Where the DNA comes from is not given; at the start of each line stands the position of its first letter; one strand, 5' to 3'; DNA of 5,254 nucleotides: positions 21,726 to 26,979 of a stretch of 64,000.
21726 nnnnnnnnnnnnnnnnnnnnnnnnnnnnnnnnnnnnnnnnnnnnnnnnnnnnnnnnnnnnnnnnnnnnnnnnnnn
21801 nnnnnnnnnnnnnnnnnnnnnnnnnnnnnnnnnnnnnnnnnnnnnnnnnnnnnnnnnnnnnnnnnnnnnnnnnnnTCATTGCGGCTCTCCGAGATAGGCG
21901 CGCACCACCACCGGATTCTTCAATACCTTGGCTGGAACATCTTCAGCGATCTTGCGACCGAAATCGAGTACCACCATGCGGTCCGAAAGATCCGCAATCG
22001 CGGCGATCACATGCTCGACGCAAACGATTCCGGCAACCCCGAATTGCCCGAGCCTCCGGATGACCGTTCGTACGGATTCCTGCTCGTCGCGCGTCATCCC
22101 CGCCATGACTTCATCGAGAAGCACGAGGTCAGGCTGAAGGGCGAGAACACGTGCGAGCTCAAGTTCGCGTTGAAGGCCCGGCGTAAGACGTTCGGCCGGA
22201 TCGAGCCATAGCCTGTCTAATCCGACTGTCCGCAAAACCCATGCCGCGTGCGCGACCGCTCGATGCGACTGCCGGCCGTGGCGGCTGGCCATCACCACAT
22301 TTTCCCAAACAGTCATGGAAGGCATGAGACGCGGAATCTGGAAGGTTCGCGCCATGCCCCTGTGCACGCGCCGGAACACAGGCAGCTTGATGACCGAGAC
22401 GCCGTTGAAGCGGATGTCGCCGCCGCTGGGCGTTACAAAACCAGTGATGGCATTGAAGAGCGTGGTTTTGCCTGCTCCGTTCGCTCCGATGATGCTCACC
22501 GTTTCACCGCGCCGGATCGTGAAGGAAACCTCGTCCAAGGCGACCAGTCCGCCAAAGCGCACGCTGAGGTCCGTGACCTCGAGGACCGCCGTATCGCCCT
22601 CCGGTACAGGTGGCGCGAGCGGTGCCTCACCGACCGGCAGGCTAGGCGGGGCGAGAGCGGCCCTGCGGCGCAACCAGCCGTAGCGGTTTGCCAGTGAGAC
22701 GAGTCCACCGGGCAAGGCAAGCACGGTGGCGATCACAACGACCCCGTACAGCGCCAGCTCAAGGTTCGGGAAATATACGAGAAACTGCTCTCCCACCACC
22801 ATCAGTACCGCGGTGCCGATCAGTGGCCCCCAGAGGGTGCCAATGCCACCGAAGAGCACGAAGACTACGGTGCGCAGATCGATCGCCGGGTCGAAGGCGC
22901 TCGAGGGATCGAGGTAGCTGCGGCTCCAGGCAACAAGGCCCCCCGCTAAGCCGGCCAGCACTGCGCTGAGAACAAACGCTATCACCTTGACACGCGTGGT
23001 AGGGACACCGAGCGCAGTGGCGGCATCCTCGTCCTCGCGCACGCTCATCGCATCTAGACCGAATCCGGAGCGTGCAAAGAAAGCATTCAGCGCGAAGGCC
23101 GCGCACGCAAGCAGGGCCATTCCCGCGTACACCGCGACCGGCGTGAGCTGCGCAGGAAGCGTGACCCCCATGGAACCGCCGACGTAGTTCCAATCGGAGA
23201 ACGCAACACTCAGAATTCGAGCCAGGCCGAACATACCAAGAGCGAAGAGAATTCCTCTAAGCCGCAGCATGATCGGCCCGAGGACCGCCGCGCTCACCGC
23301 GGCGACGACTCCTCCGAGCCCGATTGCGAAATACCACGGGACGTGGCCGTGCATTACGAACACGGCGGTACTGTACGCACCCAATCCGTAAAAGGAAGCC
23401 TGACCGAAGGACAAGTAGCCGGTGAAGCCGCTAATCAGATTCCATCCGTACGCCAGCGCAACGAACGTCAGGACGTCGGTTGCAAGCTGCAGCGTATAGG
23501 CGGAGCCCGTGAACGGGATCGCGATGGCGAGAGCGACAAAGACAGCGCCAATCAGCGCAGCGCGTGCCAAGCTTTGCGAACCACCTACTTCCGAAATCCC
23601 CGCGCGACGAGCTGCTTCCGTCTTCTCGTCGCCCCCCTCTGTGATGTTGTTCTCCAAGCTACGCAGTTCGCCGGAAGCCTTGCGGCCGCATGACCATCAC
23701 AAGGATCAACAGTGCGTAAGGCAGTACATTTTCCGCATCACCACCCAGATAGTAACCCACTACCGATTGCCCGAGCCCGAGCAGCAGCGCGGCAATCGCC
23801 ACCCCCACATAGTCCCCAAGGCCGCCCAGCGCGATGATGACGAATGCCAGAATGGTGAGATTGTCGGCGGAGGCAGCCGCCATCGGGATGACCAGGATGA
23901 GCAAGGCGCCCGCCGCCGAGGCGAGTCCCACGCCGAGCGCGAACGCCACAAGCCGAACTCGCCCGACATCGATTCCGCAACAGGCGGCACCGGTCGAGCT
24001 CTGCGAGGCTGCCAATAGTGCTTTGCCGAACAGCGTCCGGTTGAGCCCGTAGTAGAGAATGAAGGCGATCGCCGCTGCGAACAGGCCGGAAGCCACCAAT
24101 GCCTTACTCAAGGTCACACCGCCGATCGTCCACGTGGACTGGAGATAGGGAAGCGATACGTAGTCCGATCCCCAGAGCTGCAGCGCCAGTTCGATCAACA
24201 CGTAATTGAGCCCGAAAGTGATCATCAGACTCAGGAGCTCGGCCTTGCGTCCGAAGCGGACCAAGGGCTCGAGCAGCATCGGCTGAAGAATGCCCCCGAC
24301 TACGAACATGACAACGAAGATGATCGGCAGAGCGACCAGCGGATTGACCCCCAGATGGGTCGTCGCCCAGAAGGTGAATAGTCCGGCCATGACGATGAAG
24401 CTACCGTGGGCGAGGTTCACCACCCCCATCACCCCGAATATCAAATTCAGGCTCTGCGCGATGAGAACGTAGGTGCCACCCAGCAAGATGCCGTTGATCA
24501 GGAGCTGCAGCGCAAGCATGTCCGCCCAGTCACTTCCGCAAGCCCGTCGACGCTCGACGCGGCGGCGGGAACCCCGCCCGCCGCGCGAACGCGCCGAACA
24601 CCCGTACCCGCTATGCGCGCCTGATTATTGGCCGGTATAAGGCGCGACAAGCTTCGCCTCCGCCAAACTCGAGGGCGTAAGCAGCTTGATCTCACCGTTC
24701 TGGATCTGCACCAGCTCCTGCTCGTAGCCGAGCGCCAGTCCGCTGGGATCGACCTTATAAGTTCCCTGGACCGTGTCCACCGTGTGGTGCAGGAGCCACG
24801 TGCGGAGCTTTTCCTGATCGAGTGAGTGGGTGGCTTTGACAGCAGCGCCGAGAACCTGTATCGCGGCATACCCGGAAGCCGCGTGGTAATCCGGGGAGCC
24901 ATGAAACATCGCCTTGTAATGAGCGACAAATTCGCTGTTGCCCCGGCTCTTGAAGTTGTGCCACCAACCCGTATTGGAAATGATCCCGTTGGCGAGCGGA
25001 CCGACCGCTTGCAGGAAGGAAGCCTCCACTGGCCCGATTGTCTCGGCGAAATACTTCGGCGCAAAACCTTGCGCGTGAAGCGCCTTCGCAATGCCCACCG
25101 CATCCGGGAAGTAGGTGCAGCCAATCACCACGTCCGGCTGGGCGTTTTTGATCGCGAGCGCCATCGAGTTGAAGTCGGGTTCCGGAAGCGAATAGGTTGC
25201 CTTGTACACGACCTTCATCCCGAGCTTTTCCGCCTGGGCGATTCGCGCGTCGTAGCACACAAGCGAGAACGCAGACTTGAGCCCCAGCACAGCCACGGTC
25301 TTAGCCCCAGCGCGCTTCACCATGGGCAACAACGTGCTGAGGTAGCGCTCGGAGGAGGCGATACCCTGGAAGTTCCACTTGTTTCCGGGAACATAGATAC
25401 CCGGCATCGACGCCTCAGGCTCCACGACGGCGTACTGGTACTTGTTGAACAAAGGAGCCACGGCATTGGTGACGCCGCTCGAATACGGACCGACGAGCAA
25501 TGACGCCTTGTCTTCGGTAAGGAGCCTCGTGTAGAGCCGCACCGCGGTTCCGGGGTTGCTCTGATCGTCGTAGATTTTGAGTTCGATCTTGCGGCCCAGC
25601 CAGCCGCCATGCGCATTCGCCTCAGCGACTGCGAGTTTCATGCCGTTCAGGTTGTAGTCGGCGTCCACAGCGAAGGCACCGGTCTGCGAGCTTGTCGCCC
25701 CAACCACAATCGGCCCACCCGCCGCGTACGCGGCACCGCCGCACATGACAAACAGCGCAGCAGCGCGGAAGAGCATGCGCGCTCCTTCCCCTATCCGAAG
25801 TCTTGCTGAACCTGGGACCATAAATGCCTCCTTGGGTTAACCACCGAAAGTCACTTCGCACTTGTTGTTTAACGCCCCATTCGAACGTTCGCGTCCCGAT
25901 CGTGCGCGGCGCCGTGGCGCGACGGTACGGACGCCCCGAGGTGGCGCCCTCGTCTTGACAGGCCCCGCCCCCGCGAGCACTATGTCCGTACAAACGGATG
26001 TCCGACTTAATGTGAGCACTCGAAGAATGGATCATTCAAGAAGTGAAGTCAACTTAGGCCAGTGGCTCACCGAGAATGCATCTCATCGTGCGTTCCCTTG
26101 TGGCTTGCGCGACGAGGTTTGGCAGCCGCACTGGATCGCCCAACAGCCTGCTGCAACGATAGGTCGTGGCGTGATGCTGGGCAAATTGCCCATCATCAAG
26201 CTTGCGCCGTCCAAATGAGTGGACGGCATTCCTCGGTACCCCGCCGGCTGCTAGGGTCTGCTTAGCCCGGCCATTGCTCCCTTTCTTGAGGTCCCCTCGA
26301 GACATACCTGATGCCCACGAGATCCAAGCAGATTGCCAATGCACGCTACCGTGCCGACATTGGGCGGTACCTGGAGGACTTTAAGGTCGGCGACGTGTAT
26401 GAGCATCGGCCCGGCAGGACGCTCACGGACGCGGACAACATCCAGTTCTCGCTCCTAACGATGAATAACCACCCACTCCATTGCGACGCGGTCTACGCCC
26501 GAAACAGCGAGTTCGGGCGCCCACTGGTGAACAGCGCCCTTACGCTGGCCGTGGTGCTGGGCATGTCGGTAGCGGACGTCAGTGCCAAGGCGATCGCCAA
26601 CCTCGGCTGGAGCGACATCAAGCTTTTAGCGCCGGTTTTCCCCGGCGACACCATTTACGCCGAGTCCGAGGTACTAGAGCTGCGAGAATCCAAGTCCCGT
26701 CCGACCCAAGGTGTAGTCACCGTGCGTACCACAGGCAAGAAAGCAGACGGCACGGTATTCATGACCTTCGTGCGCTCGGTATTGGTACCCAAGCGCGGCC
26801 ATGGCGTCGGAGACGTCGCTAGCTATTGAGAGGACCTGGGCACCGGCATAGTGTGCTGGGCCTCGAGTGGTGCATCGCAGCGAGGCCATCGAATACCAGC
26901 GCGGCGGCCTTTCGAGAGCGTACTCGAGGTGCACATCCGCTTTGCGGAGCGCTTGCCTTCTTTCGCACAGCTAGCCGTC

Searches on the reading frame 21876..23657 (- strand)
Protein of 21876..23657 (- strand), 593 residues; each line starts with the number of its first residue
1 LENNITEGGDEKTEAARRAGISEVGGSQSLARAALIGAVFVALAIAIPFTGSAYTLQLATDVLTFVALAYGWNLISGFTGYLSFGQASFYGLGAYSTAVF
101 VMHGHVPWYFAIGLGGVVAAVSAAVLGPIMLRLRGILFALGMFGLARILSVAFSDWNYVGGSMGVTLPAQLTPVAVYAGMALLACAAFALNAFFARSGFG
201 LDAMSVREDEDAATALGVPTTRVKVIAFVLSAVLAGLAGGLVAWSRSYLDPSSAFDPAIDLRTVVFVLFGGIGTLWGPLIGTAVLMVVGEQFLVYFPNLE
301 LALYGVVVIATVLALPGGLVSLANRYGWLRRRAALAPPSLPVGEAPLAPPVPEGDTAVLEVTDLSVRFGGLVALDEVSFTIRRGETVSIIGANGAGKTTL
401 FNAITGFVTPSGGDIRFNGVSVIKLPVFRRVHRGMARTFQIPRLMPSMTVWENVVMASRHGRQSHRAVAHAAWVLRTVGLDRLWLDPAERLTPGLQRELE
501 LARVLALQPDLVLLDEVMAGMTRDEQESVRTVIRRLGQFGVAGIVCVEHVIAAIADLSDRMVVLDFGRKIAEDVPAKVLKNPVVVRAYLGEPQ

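Call 64: search_protein_families(library=pfam, proteins=[window:21876-23657:-])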
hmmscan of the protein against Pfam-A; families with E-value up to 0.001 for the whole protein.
window:21876-23657:- (593 aa): 5 families
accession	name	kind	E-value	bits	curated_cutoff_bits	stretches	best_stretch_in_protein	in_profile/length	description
PF02653.21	BPD_transp_2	-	3.1e-31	109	26.8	1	55-311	2-268/269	Branched-chain amino acid transport system / permease component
PF00005.33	ABC_tran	-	2.5e-27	96.6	25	1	374-518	1-136/137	ABC transporter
PF12399.14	BCA_ABC_TP_C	-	4.8e-07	29.7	25.5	1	568-591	1-24/27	Branched-chain amino acid ATP-binding cassette transporter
PF13555.12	AAA_29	-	1.7e-06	28.1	27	1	376-420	14-57/61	P-loop containing region of AAA domain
PF13476.12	AAA_23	-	0.00029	22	27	1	386-407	21-42/201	AAA domain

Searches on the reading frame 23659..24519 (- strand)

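Call 64: search_protein_families(library=pfam, proteins=[window:23659-24519:-])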
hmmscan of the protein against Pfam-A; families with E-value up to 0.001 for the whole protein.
window:23659-24519:- (286 aa): 1 family
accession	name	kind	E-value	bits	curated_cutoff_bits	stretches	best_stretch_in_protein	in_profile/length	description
PF02653.21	BPD_transp_2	-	3.4e-30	105.6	26.8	1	7-275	2-269/269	Branched-chain amino acid transport system / permease component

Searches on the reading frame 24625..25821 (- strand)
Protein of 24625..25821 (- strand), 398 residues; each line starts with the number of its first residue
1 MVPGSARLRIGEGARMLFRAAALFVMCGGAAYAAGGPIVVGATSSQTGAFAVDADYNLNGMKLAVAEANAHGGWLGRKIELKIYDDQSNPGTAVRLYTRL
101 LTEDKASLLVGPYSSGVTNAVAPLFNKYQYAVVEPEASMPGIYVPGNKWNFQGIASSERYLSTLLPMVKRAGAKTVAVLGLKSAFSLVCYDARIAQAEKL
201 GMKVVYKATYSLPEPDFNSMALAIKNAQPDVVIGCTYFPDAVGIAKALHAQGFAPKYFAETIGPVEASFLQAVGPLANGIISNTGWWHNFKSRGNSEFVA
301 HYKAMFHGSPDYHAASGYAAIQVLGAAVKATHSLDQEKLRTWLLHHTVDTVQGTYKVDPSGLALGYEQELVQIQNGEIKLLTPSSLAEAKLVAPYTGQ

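Call 8: search_protein_families(library=pfam, proteins=[window:24625-25821:-])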
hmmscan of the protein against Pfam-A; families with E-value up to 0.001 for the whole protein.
window:24625-25821:- (398 aa): 3 families
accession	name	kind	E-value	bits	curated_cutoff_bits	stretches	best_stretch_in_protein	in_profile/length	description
PF13458.12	Peripla_BP_6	-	1.8e-60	205.8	31.7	1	37-358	1-323/343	Periplasmic binding protein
PF13433.12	Peripla_BP_5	-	5.9e-27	95.1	27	1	39-361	2-324/363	Periplasmic binding protein domain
PF01094.35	ANF_receptor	-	1.8e-19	70.4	25.4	1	59-366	4-343/353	Receptor family ligand binding region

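Call 9: search_protein_families(library=ncbifam, proteins=[window:24625-25821:-])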
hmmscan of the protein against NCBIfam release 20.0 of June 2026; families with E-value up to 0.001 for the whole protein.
window:24625-25821:- (398 aa): 3 families
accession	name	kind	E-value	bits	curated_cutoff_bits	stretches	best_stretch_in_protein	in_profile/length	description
TIGR03407.1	urea_ABC_UrtA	exception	4.5e-23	81.7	492.75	1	38-374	1-340/361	urea ABC transporter substrate-binding protein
NF011933.0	PRK15404.1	subfamily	5.9e-23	81.5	477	1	24-368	13-355/370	high-affinity branched-chain amino acid ABC transporter substrate-binding protein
TIGR03669.1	urea_ABC_arch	equivalog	3.2e-19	69.2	494.8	1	40-360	3-323/375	urea ABC transporter substrate-binding protein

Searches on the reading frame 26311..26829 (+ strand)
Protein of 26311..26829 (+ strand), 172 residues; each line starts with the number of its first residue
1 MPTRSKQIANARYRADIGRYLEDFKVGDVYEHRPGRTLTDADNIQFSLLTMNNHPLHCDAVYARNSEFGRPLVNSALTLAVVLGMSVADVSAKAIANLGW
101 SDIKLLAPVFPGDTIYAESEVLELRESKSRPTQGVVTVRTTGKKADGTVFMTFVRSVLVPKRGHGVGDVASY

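Call 64: search_protein_families(library=pfam, proteins=[window:26311-26829:+])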
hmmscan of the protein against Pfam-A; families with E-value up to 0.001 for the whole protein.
window:26311-26829:+ (172 aa): 3 families
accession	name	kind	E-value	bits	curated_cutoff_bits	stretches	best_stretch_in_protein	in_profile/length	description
PF19315.5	MC_hydratase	-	3.9e-26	92.5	26.5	1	16-163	19-168/353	Mesaconyl-CoA hydratase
PF01575.25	MaoC_dehydratas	-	7.8e-22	77.6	27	1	26-141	6-120/123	MaoC like domain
PF13452.11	FAS1_DH_region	-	0.00046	20.8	22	1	50-152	26-131/132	FAS1-like, dehydratase domain region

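Call 65: search_protein_families(library=ncbifam, proteins=[window:26311-26829:+])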
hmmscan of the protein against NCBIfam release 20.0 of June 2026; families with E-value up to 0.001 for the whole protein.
window:26311-26829:+ (172 aa): 4 families
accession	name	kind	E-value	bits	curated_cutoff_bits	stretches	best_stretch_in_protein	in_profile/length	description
NF038241.1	RipB_Ich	equivalog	7.4e-64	214.9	340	1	6-172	9-175/175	(R)-specific enoyl-CoA hydratase RipB/Ich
NF041625.1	methfumCoahyd_Halo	equivalog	8.6e-26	91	560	1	15-165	20-172/358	2-methylfumaryl-CoA hydratase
TIGR02278.1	PaaN-DH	equivalog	6.1e-10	38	562.8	1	19-136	523-639/664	phenylacetic acid degradation bifunctional protein PaaZ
NF006045.0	PRK08190.1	subfamily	6.3e-05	22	282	1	21-161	11-143/467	bifunctional enoyl-CoA hydratase/phosphate acetyltransferase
